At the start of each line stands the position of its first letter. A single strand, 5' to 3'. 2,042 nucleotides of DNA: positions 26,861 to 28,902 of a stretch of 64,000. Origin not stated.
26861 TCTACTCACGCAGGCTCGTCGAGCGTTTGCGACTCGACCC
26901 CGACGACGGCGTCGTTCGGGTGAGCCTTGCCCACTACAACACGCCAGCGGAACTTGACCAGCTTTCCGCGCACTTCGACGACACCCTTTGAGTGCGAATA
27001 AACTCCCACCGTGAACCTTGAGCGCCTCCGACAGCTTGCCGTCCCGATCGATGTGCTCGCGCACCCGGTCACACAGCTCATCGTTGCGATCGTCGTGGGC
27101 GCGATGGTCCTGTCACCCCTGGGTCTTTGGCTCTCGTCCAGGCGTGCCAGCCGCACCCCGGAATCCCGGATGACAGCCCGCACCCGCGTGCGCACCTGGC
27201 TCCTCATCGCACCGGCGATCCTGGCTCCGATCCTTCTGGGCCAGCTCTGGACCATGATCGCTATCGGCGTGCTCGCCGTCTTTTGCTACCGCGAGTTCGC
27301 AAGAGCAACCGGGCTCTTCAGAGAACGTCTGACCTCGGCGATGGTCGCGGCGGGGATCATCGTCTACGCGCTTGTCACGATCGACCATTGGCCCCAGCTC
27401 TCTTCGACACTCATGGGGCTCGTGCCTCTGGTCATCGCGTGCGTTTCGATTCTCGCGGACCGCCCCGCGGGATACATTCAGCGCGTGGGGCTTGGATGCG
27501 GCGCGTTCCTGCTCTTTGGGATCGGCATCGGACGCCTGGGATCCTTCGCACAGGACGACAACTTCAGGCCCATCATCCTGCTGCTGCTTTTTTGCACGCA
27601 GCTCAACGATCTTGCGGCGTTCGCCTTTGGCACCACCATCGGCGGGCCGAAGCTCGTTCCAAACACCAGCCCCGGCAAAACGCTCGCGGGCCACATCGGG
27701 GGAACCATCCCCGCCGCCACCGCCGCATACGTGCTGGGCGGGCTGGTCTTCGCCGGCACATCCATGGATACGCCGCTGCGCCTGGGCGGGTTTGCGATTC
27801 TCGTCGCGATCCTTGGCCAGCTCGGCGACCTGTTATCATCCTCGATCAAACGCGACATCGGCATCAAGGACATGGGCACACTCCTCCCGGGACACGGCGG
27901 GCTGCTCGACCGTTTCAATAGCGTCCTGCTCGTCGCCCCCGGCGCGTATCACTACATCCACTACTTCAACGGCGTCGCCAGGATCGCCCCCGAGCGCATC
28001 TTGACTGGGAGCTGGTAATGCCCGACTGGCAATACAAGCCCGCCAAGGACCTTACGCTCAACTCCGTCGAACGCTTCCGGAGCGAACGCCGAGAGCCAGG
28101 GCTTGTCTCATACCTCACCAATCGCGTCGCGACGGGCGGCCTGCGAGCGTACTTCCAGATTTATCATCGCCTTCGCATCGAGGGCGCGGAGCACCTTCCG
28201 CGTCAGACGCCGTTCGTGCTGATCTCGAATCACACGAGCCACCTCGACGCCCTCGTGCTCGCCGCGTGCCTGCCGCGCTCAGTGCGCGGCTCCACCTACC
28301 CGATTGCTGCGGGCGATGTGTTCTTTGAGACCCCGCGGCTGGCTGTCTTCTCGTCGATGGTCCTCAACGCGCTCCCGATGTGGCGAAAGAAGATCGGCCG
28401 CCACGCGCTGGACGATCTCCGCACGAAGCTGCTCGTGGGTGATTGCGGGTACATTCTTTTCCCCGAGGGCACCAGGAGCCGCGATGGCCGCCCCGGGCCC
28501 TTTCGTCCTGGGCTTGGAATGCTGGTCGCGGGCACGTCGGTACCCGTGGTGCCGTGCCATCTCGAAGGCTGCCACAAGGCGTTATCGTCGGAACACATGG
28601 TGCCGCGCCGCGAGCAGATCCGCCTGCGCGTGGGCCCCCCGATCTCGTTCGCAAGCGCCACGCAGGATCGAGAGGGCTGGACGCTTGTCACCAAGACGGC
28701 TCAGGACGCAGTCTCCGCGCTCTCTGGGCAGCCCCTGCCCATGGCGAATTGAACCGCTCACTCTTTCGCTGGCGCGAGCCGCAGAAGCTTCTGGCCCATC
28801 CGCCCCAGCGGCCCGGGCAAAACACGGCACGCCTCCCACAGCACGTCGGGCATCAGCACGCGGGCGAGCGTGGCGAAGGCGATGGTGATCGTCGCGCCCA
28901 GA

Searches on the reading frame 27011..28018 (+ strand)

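Call 85: search_protein_families(library=pfam, proteins=[window:27011-28018:+], max_evalue=0.001)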
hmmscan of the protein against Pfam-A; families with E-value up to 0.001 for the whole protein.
window:27011-28018:+ (335 aa): 1 family
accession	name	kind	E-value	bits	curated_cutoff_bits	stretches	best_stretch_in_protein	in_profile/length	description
PF01148.25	CTP_transf_1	-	1e-49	170.2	24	1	58-319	2-264/264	Cytidylyltransferase family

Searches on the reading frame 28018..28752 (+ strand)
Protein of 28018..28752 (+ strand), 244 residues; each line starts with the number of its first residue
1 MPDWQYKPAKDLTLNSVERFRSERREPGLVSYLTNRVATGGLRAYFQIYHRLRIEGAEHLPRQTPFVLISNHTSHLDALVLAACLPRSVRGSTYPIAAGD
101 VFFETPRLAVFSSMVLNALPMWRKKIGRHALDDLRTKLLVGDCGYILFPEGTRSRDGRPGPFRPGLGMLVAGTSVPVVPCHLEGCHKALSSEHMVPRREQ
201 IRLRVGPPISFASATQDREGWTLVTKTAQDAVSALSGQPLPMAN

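Call 85: search_protein_families(library=pfam, proteins=[window:28018-28752:+], max_evalue=0.001)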
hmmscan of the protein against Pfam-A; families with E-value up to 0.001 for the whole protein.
window:28018-28752:+ (244 aa): 1 family
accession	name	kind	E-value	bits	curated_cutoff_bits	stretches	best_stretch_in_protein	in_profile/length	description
PF01553.26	Acyltransferase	-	1.3e-22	80.5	23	1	51-181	1-130/132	Acyltransferase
